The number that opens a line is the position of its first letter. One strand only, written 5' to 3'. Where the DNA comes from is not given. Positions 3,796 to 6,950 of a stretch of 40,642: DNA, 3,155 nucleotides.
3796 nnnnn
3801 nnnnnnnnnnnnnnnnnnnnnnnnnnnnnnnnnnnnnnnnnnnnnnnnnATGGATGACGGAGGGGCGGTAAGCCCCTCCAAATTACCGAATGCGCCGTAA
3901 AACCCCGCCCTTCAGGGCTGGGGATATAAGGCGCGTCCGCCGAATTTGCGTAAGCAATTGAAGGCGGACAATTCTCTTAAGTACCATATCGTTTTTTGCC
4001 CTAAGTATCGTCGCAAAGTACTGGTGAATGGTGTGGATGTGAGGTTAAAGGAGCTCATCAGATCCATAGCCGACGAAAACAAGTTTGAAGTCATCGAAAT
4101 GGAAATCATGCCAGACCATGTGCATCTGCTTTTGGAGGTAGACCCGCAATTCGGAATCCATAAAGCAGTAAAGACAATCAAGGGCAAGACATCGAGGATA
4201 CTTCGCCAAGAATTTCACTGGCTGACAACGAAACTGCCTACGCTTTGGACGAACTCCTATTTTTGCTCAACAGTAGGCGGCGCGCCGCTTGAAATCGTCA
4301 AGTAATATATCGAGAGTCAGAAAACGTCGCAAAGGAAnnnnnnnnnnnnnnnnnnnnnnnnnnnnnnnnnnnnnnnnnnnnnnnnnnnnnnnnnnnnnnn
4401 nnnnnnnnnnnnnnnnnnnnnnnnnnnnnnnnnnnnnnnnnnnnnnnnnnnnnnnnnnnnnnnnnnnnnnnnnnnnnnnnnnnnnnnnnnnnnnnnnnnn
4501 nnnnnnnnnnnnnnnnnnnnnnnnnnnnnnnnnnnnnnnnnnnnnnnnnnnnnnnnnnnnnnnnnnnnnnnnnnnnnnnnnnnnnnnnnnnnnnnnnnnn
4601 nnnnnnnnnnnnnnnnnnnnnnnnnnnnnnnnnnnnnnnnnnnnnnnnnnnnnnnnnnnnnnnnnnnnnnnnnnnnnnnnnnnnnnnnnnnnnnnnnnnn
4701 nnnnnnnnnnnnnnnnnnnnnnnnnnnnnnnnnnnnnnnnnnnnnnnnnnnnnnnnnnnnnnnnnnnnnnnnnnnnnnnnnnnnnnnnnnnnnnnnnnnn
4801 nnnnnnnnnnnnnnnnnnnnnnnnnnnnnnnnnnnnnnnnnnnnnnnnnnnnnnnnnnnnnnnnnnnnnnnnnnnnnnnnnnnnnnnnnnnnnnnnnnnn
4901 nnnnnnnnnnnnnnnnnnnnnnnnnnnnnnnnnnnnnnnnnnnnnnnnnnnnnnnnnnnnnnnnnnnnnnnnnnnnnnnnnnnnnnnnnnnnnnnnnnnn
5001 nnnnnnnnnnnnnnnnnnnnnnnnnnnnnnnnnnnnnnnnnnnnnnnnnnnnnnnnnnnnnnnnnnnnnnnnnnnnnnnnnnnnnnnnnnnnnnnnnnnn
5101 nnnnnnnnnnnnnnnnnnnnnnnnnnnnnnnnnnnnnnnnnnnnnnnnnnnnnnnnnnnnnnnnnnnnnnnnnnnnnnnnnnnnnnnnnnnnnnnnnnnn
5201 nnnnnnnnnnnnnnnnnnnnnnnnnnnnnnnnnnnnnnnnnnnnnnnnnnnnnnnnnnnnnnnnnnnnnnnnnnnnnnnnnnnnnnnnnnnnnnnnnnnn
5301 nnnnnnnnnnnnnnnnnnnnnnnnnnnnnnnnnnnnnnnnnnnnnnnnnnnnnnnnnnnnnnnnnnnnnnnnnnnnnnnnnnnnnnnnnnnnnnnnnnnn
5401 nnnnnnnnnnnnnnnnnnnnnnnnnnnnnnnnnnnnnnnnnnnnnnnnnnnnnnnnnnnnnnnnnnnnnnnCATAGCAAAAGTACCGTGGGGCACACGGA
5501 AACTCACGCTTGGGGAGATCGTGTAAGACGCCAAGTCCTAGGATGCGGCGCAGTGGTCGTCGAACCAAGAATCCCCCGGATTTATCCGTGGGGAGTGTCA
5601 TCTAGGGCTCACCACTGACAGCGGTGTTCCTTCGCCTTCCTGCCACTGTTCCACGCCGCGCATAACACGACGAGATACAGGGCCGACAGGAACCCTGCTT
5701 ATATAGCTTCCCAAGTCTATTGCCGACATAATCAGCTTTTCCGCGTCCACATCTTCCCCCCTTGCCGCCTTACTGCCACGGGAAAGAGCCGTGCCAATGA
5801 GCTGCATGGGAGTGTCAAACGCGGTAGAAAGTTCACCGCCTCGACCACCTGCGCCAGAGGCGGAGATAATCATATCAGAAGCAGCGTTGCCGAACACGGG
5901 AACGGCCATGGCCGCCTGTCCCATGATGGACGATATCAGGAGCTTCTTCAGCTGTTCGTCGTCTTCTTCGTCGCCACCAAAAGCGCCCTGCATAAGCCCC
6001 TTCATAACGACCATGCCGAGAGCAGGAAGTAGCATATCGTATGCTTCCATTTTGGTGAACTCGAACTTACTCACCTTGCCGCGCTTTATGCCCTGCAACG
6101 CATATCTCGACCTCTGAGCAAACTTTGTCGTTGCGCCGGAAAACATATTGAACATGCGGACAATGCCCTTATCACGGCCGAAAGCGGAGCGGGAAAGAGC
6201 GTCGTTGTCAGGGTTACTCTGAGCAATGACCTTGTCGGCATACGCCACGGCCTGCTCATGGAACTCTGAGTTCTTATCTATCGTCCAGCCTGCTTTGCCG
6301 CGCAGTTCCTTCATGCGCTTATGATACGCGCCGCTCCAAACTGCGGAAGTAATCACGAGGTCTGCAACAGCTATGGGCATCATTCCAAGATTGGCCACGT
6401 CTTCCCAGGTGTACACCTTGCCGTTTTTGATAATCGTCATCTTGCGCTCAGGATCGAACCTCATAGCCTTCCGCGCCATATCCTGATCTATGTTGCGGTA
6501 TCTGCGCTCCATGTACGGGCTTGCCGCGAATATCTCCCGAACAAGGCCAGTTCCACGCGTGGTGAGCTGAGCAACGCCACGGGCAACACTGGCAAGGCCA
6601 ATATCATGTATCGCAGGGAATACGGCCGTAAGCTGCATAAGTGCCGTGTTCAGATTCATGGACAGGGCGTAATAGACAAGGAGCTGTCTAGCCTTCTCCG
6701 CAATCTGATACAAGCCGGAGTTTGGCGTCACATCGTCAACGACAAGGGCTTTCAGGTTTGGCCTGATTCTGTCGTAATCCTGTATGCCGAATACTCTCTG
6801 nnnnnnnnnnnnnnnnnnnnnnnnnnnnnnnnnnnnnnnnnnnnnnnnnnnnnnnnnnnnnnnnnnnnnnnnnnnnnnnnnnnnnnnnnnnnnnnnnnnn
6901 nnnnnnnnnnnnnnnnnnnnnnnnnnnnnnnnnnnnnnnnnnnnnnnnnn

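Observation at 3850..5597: IS200/IS605 tnpA-tnpB element (with putative omega-RNA) inserted into the phage genome exactly between convergent recT and the ejection-protein gene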

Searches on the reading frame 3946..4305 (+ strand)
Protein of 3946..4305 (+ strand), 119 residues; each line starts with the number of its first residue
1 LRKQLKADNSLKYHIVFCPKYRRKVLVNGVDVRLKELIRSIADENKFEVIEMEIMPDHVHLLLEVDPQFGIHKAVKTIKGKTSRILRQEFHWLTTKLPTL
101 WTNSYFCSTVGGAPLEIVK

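Call 4: search_protein_families(library=pfam, proteins=[window:3946-4305:+])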
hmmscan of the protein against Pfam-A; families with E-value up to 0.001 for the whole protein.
window:3946-4305:+ (119 aa): 1 family
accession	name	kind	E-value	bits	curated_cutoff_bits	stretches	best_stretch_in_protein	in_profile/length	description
PF01797.21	Y1_Tnp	-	2.1e-39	134.8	23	1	10-119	4-115/121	Transposase IS200 like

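Call 37: find_encoding_contigs(protein=window:3946-4305:+, flank=2500, max_places=10)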
Protein window:3946-4305:+ (119 aa): 7 contigs read that carry it; 7 places shown.
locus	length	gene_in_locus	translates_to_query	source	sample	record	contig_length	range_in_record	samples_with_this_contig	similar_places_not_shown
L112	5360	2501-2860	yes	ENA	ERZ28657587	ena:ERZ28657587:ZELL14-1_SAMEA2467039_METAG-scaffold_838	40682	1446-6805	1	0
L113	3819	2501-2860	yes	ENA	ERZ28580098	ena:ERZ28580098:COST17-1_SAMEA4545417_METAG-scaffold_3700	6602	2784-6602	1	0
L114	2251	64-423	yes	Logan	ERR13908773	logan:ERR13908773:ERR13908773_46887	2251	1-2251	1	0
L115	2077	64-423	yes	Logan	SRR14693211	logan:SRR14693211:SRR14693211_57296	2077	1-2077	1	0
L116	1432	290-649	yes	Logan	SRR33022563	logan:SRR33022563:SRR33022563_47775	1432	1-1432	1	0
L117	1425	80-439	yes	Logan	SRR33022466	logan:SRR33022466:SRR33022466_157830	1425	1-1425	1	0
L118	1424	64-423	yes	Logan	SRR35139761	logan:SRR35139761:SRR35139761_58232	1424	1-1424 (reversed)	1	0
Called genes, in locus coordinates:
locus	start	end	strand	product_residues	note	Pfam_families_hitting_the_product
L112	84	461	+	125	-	-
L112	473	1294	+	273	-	PF12705:PDDEXK_1 (weak), PF12684:DUF3799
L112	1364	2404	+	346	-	PF03837:RecT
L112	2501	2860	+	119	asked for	PF01797:Y1_Tnp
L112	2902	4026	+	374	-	PF12323:HTH_OrfB_IS605, PF01385:OrfB_IS605, PF07282:Cas12f1-like_TNB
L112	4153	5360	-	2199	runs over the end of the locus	PF18760:ART-PolyVal (weak)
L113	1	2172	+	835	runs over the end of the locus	PF02861:Clp_N, PF00158:Sigma54_activat (faint), PF00004:AAA, PF17871:AAA_lid_9, PF07724:AAA_2, PF07728:AAA_5, PF00004:AAA, PF10431:ClpB_D2-small, +6 more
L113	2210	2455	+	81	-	-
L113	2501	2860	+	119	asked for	PF01797:Y1_Tnp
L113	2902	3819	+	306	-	?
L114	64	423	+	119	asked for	PF01797:Y1_Tnp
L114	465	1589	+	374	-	PF12323:HTH_OrfB_IS605, PF01385:OrfB_IS605, PF07282:Cas12f1-like_TNB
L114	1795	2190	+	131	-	PF00258:Flavodoxin_1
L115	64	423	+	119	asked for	PF01797:Y1_Tnp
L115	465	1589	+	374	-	PF12323:HTH_OrfB_IS605, PF01385:OrfB_IS605, PF07282:Cas12f1-like_TNB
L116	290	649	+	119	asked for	PF01797:Y1_Tnp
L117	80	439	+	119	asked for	PF01797:Y1_Tnp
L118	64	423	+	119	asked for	PF01797:Y1_Tnp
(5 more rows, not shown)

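Call 38: find_encoding_contigs(protein=window:3958-4305:+, flank=2500, max_places=10)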
Protein window:3958-4305:+ (115 aa): 24 contigs read that carry it; 10 places shown.
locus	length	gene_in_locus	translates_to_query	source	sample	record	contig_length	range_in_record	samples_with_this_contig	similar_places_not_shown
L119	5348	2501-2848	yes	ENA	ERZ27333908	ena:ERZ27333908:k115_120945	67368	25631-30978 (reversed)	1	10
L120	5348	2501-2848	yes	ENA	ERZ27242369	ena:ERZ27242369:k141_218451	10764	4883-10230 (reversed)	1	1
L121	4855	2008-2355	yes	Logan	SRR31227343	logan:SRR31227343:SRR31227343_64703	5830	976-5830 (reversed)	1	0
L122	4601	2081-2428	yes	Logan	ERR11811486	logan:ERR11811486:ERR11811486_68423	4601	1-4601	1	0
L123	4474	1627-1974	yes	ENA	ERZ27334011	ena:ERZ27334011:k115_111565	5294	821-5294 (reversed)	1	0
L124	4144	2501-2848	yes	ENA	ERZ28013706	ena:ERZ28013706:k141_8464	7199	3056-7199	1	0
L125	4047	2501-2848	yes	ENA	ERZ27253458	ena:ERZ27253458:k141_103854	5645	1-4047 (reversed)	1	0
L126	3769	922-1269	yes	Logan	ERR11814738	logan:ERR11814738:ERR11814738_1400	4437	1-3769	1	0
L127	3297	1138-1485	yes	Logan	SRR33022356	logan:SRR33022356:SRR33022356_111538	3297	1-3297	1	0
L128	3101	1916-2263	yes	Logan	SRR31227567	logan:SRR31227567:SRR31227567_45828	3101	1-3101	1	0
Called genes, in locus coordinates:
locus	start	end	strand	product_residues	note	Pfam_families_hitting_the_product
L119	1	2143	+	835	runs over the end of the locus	PF02861:Clp_N, PF00158:Sigma54_activat (faint), PF00004:AAA, PF17871:AAA_lid_9, PF07724:AAA_2, PF07728:AAA_5, PF00004:AAA, PF10431:ClpB_D2-small, +6 more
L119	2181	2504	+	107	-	PF03588:Leu_Phe_trans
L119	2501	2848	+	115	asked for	PF01797:Y1_Tnp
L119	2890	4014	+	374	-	PF12323:HTH_OrfB_IS605, PF01385:OrfB_IS605, PF07282:Cas12f1-like_TNB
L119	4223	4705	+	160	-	PF03588:Leu_Phe_trans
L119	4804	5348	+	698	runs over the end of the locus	PF00270:DEAD (weak), PF04851:ResIII, PF17757:UvrB_inter, PF27431:UvrB_3rd, PF00271:Helicase_C, PF12344:UvrB, PF02151:UVR (weak)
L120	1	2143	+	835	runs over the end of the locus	PF02861:Clp_N, PF00158:Sigma54_activat (faint), PF00004:AAA, PF17871:AAA_lid_9, PF07724:AAA_2, PF07728:AAA_5, PF00004:AAA, PF10431:ClpB_D2-small, +5 more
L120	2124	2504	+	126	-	PF03588:Leu_Phe_trans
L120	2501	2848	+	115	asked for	PF01797:Y1_Tnp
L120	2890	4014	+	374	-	PF12323:HTH_OrfB_IS605, PF01385:OrfB_IS605, PF07282:Cas12f1-like_TNB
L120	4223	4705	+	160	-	PF03588:Leu_Phe_trans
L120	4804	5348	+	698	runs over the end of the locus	PF00270:DEAD (weak), PF04851:ResIII, PF17757:UvrB_inter, PF27431:UvrB_3rd, PF00271:Helicase_C, PF12344:UvrB, PF02151:UVR (weak)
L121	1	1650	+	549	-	?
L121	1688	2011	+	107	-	PF03588:Leu_Phe_trans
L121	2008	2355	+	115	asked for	PF01797:Y1_Tnp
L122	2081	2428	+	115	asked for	PF01797:Y1_Tnp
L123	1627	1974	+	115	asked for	PF01797:Y1_Tnp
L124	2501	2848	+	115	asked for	PF01797:Y1_Tnp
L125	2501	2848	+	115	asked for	PF01797:Y1_Tnp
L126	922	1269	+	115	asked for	PF01797:Y1_Tnp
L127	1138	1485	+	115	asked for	PF01797:Y1_Tnp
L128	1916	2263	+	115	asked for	PF01797:Y1_Tnp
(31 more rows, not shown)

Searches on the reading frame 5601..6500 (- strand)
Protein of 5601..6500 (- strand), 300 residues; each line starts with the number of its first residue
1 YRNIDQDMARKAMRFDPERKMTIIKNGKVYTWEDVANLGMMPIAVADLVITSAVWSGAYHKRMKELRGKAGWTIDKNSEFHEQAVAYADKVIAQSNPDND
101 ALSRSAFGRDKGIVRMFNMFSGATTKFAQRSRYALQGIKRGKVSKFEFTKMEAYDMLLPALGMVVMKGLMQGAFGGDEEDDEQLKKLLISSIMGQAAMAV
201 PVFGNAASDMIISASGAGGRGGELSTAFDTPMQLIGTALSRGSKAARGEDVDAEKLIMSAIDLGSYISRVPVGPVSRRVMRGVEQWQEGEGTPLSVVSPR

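Call 35: find_homologous_proteins(query=window:5601-6500:-, max_evalue=1e-10)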
Query window:5601-6500:- (300 aa): 11 proteins with E <= 1e-10 among 1677 candidates.
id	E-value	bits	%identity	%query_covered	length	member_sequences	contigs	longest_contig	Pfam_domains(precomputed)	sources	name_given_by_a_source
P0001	6.2e-145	500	73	100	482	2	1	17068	-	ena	-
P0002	9.6e-145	499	72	100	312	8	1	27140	-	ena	-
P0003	4.7e-141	487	70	100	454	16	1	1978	-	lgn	-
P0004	2.9e-138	478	68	100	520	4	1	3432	-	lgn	-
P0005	5.3e-129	447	66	100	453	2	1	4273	-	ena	-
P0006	3.5e-108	379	54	100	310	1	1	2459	-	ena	-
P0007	8.3e-107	374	70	79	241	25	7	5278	-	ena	-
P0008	2.6e-87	310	65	72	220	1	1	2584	-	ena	-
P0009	1.9e-83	298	51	100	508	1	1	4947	-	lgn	-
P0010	3.5e-77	277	58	78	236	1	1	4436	-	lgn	-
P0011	4.3e-60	221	67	52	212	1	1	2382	-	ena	-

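Call 51: find_encoding_contigs(protein=P0002, flank=6000, max_places=3)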
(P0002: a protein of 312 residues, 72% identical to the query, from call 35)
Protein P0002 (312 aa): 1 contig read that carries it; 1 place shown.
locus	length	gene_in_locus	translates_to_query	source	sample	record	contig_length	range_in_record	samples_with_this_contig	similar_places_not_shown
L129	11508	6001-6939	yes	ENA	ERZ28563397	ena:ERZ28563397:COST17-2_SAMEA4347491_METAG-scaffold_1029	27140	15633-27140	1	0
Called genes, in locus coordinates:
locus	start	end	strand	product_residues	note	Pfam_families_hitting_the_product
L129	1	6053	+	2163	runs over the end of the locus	PF18819:MuF_C, PF18798:LPD3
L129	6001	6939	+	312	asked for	-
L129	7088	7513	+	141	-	PF02498:Bro-N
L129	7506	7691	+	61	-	-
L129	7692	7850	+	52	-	-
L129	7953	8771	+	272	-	PF09669:Phage_pRha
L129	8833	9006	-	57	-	-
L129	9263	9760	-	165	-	-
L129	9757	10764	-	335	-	PF24746:DUF7694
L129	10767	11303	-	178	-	PF00692:dUTPase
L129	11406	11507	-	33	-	?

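Call 52: find_encoding_contigs(protein=P0001, flank=6000, max_places=3)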
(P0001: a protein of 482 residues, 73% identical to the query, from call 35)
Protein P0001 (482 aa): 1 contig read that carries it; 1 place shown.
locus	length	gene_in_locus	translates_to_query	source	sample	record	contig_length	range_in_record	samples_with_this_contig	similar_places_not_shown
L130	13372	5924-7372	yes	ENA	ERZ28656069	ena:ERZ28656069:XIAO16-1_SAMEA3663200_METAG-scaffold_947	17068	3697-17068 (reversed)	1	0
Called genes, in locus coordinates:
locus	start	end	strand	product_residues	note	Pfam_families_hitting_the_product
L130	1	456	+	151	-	?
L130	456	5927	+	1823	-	-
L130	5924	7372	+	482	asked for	-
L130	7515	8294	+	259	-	PF02498:Bro-N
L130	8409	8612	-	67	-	PF14354:Lar_restr_allev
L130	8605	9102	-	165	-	-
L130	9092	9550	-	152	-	-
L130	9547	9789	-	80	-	-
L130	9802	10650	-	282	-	-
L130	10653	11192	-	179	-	PF00692:dUTPase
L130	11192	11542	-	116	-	-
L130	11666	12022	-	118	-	-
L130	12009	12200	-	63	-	-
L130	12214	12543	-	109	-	-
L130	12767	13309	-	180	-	PF13876:Phage_gp49_66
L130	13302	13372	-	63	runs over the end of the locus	-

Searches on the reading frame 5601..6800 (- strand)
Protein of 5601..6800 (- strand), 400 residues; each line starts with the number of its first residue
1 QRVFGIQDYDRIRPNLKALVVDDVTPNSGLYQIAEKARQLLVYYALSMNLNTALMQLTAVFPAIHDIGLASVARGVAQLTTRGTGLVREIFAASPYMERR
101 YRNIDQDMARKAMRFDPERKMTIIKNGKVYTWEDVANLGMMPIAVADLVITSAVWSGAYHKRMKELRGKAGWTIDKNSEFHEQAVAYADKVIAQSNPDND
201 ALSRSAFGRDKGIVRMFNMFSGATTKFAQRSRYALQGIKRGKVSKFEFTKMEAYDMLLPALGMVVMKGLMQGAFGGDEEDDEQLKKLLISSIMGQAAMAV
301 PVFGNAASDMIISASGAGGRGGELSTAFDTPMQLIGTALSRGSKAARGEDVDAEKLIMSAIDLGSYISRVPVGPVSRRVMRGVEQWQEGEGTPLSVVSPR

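Call 15: find_related_loci(query=window:5601-6800:-, collection=viral_contigs, flank=5000)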
Query window:5601-6800:- (400 aa) in viral_contigs; peptide patterns used: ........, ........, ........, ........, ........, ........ (x = any residue, [..] = any of these).
5 stretches matched a pattern; 1 encode a relative of the query (tblastn E <= 1e-3); 1 distinct loci.
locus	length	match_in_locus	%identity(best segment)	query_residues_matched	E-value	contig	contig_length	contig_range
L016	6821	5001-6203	74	1-400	0e+0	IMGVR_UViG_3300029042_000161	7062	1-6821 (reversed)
